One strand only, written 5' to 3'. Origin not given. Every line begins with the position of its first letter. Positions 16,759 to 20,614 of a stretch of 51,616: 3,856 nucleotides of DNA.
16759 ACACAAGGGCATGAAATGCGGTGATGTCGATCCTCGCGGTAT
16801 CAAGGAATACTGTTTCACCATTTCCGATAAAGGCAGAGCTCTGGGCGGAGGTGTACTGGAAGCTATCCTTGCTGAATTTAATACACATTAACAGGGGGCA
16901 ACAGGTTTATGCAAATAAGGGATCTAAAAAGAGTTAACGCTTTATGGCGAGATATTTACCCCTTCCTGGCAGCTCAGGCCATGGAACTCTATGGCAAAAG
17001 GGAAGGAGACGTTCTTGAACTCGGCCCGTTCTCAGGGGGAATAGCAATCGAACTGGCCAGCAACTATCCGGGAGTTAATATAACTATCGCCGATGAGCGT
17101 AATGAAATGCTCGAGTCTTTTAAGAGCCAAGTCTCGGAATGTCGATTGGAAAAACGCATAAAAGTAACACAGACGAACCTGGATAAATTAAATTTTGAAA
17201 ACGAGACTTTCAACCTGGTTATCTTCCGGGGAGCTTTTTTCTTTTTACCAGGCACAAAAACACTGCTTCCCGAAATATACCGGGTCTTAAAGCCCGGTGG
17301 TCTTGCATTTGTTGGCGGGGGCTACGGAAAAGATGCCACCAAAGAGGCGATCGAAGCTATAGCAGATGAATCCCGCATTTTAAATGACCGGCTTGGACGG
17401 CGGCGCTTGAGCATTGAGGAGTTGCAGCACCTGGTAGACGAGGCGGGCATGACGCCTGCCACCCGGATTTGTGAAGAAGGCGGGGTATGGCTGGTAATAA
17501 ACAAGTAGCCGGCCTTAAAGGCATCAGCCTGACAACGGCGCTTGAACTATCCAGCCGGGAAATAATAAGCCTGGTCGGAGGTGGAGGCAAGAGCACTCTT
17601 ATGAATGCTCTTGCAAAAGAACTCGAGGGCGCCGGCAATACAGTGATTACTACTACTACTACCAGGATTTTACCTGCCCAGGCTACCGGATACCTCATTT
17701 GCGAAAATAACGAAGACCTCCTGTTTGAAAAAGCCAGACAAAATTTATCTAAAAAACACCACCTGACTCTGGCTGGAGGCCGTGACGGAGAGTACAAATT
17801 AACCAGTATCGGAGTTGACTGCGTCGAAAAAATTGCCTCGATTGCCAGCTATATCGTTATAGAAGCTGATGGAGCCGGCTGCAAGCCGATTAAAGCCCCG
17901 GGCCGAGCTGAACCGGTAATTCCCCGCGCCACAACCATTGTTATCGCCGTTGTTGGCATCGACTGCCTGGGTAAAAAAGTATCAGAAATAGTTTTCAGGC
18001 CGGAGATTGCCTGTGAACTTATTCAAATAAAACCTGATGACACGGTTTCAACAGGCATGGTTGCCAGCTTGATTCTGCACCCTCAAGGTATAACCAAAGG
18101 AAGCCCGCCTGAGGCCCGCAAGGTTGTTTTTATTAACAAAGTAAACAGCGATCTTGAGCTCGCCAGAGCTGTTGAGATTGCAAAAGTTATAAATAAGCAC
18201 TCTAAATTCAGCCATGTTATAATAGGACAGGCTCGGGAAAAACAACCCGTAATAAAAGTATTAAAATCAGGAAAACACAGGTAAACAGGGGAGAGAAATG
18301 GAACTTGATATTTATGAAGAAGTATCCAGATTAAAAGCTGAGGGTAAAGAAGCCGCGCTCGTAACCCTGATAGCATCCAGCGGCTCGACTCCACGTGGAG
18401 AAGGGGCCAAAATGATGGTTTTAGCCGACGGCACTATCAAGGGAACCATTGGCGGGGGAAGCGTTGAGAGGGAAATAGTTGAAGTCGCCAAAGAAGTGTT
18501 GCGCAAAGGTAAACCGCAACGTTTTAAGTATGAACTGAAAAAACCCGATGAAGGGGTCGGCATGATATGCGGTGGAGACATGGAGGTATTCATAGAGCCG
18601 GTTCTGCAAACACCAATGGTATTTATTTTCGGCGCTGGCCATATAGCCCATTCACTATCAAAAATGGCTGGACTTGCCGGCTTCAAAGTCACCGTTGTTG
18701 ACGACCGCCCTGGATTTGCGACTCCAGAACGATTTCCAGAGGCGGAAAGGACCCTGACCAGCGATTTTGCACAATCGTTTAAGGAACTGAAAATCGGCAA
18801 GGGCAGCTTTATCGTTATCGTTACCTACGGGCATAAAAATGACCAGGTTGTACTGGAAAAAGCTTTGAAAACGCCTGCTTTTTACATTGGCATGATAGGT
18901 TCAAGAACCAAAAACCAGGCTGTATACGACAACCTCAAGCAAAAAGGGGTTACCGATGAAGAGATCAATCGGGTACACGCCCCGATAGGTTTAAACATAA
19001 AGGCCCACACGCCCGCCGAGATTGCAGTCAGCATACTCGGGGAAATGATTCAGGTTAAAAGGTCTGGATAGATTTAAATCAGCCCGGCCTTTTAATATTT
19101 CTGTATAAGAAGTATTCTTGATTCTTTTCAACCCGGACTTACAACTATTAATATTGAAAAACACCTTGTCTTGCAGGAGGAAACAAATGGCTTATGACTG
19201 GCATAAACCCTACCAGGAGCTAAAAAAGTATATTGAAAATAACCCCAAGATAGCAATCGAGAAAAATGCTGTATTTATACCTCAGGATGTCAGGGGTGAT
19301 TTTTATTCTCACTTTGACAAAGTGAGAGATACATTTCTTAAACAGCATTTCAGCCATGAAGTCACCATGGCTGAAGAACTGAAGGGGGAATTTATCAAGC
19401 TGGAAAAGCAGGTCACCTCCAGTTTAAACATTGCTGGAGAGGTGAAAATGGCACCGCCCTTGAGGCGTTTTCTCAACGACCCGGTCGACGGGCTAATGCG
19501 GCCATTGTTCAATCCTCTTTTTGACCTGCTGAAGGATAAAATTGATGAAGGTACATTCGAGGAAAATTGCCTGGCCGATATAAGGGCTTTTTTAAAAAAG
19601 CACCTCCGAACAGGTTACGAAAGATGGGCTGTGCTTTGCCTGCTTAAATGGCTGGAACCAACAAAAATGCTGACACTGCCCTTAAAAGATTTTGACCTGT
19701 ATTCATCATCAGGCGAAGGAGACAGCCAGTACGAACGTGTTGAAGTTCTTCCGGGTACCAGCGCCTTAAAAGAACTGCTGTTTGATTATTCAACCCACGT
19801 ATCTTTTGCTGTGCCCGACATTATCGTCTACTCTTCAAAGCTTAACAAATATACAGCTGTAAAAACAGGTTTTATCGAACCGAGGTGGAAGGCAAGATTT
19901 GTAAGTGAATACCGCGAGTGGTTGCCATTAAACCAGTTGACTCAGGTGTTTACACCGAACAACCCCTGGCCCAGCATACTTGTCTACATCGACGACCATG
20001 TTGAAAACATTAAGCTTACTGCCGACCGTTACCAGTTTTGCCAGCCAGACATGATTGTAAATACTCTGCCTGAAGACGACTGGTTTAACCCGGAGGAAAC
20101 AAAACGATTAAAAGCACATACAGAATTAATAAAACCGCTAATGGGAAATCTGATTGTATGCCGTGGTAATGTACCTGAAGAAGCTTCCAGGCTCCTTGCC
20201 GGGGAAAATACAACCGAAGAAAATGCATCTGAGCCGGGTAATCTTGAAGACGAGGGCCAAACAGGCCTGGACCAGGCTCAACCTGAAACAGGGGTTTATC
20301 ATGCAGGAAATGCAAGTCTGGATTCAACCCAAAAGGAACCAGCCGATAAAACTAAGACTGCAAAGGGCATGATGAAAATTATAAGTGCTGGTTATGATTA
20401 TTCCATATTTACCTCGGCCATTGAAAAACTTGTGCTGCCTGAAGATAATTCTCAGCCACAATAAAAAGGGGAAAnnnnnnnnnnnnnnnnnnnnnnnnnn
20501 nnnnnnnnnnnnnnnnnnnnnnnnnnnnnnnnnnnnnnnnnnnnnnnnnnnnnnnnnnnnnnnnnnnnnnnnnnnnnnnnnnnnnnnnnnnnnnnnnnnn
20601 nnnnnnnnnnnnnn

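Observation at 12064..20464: Orphan selenium-dependent molybdenum-hydroxylase maturation cluster (YqeB, YqeC, XdhC, MocA-like) wired to a transporter, with no hydroxylase or selD in 51 kb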

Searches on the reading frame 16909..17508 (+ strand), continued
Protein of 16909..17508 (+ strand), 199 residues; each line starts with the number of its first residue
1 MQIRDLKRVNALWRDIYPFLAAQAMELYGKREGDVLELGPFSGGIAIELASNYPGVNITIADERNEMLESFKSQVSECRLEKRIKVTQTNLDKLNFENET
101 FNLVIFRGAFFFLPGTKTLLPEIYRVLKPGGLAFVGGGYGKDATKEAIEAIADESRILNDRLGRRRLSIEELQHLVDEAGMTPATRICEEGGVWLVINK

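Call 61: find_encoding_contigs(protein=P0180, flank=10000, max_places=1)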
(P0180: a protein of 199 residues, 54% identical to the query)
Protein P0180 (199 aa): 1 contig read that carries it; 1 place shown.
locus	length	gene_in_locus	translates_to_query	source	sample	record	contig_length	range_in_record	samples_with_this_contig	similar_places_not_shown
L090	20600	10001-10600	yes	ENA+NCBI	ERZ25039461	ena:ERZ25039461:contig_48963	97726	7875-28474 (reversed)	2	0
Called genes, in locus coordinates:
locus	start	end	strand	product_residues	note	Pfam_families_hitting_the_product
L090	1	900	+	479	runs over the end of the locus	PF00662:Proton_antipo_N, PF00361:Proton_antipo_M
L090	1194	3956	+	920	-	PF00361:Proton_antipo_M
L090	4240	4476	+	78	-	PF04255:DUF433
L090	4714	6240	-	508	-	PF00515:TPR_1 (faint), PF07719:TPR_2 (faint), PF13174:TPR_6 (faint), PF13176:TPR_7 (faint), PF13181:TPR_8 (weak), PF13414:TPR_11, PF13424:TPR_12 (weak), PF14559:TPR_19 (weak), +6 more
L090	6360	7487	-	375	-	-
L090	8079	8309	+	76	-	-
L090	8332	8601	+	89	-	PF04365:BrnT_toxin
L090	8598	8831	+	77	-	-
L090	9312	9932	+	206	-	PF26351:DUF8091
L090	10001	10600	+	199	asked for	PF08241:Methyltransf_11, PF13649:Methyltransf_25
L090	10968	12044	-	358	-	PF00072:Response_reg, PF00211:Guanylate_cyc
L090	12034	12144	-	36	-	-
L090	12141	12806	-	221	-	PF00072:Response_reg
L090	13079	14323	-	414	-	PF08448:PAS_4 (weak), PF00512:HisKA, PF02518:HATPase_c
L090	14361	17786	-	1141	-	PF02830:V4R (faint), PF13185:GAF_2, PF01590:GAF, PF13492:GAF_3, PF12860:PAS_7, PF01590:GAF, PF13185:GAF_2, PF13492:GAF_3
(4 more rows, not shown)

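Call 64: find_related_loci(query=A4, collection=metagenome_contigs, flank=6000)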
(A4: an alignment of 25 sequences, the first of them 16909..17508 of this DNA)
Query A4 (199 aa) in metagenome_contigs; peptide patterns used: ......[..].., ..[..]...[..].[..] (x = any residue, [..] = any of these).
600 stretches matched a pattern (row limit reached: there are more); 349 encode a relative of the query (tblastn E <= 1e-3); the best 80 are kept; 80 distinct loci.
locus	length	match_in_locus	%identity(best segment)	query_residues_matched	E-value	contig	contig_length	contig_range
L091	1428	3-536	100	22-199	5e-127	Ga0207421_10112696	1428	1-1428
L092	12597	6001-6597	67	1-199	2e-85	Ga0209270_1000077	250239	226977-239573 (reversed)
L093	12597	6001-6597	64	1-199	7e-82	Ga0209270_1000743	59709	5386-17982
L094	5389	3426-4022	58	1-199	6e-76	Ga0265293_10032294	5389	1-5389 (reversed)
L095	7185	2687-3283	58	1-199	6e-76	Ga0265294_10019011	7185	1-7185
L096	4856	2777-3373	58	1-199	4e-75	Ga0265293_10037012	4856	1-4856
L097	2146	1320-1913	60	1-198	1e-75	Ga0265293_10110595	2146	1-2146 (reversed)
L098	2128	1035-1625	54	3-199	4e-71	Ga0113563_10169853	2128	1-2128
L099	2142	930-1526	54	1-199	3e-70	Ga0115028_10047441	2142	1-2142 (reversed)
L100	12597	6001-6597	53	1-199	9e-69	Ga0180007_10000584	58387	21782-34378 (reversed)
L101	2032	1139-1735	54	1-199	1e-70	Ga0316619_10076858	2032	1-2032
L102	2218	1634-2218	56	1-195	4e-70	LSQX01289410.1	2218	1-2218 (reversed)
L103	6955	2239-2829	56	1-199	2e-68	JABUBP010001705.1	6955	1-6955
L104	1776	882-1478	56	1-199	1e-70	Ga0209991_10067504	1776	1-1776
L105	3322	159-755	54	1-199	5e-68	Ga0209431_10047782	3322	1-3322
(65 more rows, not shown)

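Call 87: search_solved_structures(query=window:16909-17508:+, max_evalue=0.00001)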
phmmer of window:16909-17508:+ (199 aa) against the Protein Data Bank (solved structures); distinct sequences matched with E-value up to 0.00001: 6.
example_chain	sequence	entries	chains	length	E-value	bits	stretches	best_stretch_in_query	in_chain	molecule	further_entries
3dlc_A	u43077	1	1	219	6e-22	81.5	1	11-199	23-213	Putative S-adenosyl-L-methionine-dependent Methyltransferase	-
4ine_A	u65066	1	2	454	2.5e-07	33.8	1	34-145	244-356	Protein PMT-2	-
3mgg_A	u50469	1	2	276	1.1e-06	31.7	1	34-141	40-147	Methyltransferase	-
2yqz_A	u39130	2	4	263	2.2e-06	30.6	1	22-186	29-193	Hypothetical protein TTHA0223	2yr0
3t7r_A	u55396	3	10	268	5.4e-06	29.4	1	35-135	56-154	Putative methyltransferase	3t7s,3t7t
3e7p_A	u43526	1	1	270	5.5e-06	29.4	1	35-135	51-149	Putative methyltransferase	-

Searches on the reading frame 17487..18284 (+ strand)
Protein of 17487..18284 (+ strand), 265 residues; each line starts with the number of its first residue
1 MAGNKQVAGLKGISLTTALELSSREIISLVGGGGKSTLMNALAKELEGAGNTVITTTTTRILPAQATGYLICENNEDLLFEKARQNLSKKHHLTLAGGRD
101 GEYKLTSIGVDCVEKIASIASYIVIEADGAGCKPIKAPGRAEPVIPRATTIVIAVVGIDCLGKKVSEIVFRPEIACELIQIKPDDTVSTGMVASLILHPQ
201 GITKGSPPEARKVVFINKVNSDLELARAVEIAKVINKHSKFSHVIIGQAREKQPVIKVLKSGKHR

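Call 3: search_protein_families(library=pfam, proteins=[window:17487-18284:+], max_evalue=0.01)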
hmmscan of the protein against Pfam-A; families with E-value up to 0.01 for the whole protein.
window:17487-18284:+ (265 aa): 1 family
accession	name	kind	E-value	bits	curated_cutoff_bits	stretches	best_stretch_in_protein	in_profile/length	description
PF19842.5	YqeC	-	1.4e-40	139.3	27.6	1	27-173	1-145/145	YqeC protein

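Call 4: search_protein_families(library=ncbifam, proteins=[window:17487-18284:+], max_evalue=0.01)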
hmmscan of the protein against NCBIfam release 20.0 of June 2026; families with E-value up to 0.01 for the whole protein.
window:17487-18284:+ (265 aa): 2 families
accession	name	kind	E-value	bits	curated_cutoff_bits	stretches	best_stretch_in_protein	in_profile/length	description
TIGR03172.2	TIGR03172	equivalog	2.8e-57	193.9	73.05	1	26-237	1-208/209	selenium cofactor biosynthesis protein YqeC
NF000355.4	ribo_prot_ABC_F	equivalog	0.0052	15.7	380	1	18-78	22-68/499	ribosomal protection-like ABC-F family protein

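Call 52: search_solved_structures(query=window:17487-18284:+, max_evalue=0.01)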
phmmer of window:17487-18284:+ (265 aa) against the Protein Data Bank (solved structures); distinct sequences matched with E-value up to 0.01: 0.

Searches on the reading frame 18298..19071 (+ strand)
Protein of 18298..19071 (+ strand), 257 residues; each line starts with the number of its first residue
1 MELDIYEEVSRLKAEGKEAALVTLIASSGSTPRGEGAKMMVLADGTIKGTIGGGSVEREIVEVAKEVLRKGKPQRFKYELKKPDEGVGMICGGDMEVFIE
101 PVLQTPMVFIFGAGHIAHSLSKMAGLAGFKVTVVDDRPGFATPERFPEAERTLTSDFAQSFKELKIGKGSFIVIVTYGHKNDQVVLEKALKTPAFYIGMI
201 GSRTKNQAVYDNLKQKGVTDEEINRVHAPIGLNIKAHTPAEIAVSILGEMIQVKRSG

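Call 3: search_protein_families(library=pfam, proteins=[window:18298-19071:+], max_evalue=0.01)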
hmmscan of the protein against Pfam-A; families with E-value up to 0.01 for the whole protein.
window:18298-19071:+ (257 aa): 2 families
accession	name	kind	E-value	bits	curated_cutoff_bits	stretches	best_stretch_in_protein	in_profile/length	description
PF13478.12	XdhC_C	-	1e-46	158.9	29.7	1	108-250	1-125/125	XdhC Rossmann domain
PF02625.21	XdhC_CoxI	-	9.9e-23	80.3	24.3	1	14-78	3-67/68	XdhC and CoxI family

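Call 4: search_protein_families(library=ncbifam, proteins=[window:18298-19071:+], max_evalue=0.01)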
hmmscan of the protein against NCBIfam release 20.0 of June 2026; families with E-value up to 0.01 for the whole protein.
window:18298-19071:+ (257 aa): 2 families
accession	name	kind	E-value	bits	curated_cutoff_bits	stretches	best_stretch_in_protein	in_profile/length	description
NF045664.1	XdhC_rel_AOR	equivalog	2.2e-93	313.3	350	2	97-255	186-345/346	XdhC family aldehyde oxidoreductase maturation factor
TIGR02964.1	xanthine_xdhC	equivalog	4.9e-44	150.7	161.6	1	21-251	2-246/246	xanthine dehydrogenase accessory protein XdhC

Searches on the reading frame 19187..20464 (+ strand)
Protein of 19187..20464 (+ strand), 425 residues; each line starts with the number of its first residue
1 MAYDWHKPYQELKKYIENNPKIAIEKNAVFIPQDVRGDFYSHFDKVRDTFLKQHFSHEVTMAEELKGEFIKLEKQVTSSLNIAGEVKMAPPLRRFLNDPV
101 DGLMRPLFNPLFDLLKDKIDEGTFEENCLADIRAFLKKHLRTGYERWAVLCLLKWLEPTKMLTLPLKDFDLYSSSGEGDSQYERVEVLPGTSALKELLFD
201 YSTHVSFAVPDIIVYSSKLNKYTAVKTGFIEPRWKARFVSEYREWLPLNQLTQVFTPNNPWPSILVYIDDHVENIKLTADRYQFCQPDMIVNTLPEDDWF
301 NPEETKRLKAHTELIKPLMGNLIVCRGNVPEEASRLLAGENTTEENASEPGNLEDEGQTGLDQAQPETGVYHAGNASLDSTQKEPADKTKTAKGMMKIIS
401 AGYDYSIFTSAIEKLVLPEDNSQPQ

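Call 3: search_protein_families(library=pfam, proteins=[window:19187-20464:+], max_evalue=0.01)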
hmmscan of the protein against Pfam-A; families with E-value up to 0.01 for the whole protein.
window:19187-20464:+ (425 aa): 0 families

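Call 4: search_protein_families(library=ncbifam, proteins=[window:19187-20464:+], max_evalue=0.01)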
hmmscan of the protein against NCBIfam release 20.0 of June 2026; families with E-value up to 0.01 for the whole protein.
window:19187-20464:+ (425 aa): 0 families

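Call 34: search_protein_families(library=pfam, proteins=[window:19187-20464:+], max_evalue=1)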
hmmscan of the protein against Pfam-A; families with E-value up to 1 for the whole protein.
window:19187-20464:+ (425 aa): 0 families

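Call 70: search_protein_representatives(protein=window:19187-20464:+)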
Query: 425 residues. Proteins with E-value up to 0.001 (for the whole library): 410; up to 1e-10: 335; up to 1e-30: 186. The best 150 are listed.
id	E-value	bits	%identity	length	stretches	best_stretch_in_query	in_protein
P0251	1.1e-290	979.9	100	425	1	1-425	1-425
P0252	1.0e-111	390.2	44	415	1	1-416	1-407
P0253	4.9e-111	388.0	48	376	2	1-333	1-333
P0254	2.0e-91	323.4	44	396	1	4-340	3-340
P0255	1.1e-73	264.9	36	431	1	2-413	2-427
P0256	1.2e-73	264.8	35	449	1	1-420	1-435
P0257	1.1e-68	248.5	35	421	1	4-348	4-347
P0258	2.3e-68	247.4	33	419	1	3-419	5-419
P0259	1.5e-65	238.2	36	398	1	3-352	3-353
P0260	3.3e-65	237.0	37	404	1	1-337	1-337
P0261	2.9e-64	233.9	33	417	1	3-385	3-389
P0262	8.1e-64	232.5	34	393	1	3-336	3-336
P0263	1.5e-63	231.6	36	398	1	1-358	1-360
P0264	2.9e-61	224.1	32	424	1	3-421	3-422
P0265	7.6e-60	219.4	35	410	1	4-338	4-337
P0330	1.1e-43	166.1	29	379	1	4-337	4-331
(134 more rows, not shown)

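Call 81: predict_structure(alignment_id=A5)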
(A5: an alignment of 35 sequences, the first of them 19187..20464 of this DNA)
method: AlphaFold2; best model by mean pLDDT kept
length: 425 residues; sequences in the alignment: 35
mean_pLDDT: 85.6   pTM: 0.82
mean pLDDT of the five models: 85.6, 85.2, 84.6, 84.3, 84.2
residues with pLDDT >= 90: 319; 70-90: 28; 50-70: 9; < 50: 69
segments of 3 or more residues with pLDDT < 50: 171-180, 341-393, 421-425
pLDDT, mean of each block of 10 residues (from residue 1): 92 98 95 97 98 96 97 95 91 97 96 98 98 96 97 97 74 46 83 91 87 96 96 94 98 95 98 97 98 94 95 96 96 84 47 43 38 36 38 75 97 85 46
secondary structure, 60 per line:
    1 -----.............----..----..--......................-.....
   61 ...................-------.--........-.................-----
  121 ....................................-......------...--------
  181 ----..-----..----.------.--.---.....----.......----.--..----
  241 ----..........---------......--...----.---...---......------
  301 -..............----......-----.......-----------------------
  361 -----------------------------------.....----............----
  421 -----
elements in order: H6-18 H33-54 H56-79 H90-97 H99-115 H121-156 E158-163 E212-216 E221-227 E245-247 H248-254 E264-269 E283-285 E289-294 H302-315 E320-325 H331-337 E396-400 H405-416

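Call 84: find_encoding_contigs(protein=P0330, flank=8000, max_places=2)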
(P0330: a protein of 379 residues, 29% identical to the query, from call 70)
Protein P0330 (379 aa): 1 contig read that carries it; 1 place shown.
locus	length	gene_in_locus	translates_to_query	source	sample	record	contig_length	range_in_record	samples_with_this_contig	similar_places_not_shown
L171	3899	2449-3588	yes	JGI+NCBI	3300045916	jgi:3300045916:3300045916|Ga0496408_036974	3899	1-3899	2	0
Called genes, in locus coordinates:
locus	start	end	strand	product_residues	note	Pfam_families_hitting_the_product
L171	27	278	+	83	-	-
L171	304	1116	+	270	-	PF02625:XdhC_CoxI, PF13478:XdhC_C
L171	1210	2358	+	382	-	-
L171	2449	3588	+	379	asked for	-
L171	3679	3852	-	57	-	-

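Call 85: fold_search(model_id=the predicted structure, library=pdb)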
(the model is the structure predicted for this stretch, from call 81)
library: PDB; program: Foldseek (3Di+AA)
matches with E <= 10: 166; with E <= 0.001: 0
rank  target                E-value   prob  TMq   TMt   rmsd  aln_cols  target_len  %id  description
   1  1knv_B                4.2e-01  0.10  0.15  0.21  14.7       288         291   10  Bse634I restriction endonuclease (released 2002-02-27)
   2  6m9g_B                5.9e-01  0.04  0.12  0.16  16.0       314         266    8  BbvCI B2 dimer with Ta6Br14 clusters (released 2018-11-14)
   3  7eiv_B                8.7e-01  0.18  0.12  0.16  13.6       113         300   14  heterotetrameric glycyl-tRNA synthetase from Escherichia coli (released 2021-08-11)
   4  8qti_F                8.7e-01  0.11  0.10  0.12  10.8       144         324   13  Mycobacterium smegnatis RNAP open promoter complex with SigmaA and RbpA (released 2024-10-02)
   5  3v20_B                1.2e+00  0.06  0.17  0.22  14.2       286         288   10  Crystal structure of Type IIF restriction endonuclease Bse634I with cognate DNA (released 2012-04-25)
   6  7d2w_B                1.2e+00  0.25  0.16  0.42   8.5       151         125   14  Crystal structure of PHIT/PHISTa-like subfamily PF3D7_1372300 protein from plasmodium falciparum (released 2021-09-22)
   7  7eiv_A                1.3e+00  0.15  0.12  0.16  13.5       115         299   14  heterotetrameric glycyl-tRNA synthetase from Escherichia coli (released 2021-08-11)
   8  7mh0_A                1.3e+00  0.15  0.09  0.07   4.0        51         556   12  Human CTPS1 bound to CTP (released 2021-10-13)
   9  5lnc_B                1.4e+00  0.08  0.10  0.11  19.2       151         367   13  Structure of SPX domain of the yeast inorganic polyphophate polymerase Vtc4 crystallized by carrier-driven crystalliza (released 2016-11-09)
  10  6gaz_BC               1.5e+00  0.25  0.10  0.08   3.0        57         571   12  Unique features of mammalian mitochondrial translation initiation revealed by cryo-EM. This file contains the 28S rib (released 2018-08-08)
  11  7yse_A                1.5e+00  0.14  0.12  0.17  13.7       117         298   15  Crystal structure of E. coli heterotetrameric GlyRS in complex with tRNA (released 2023-02-01)
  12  6fmh_C                1.5e+00  0.06  0.12  0.22  12.9       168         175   12  Crystal structure of the membrane attack complex assembly inhibitor BGA71 from Lyme disease agent Borreliella bavarien (released 2018-08-08)
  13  3c3m                  1.5e+00  0.16  0.09  0.26   4.4        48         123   14  Crystal structure of the N-terminal domain of response regulator receiver protein from Methanoculleus marisnigri JR1 (released 2008-02-05)
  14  5iig                  1.5e+00  0.05  0.12  0.11  17.0       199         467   11  Structure of the SPX-TTM domain fragment of the yeast inorganic polyphophate polymerase Vtc4 (form A). (released 2016-04-27)
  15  6mag_A                1.5e+00  0.03  0.11  0.16  16.5       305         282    8  native BbvCI B2 dimer in space group C222 (released 2018-11-14)
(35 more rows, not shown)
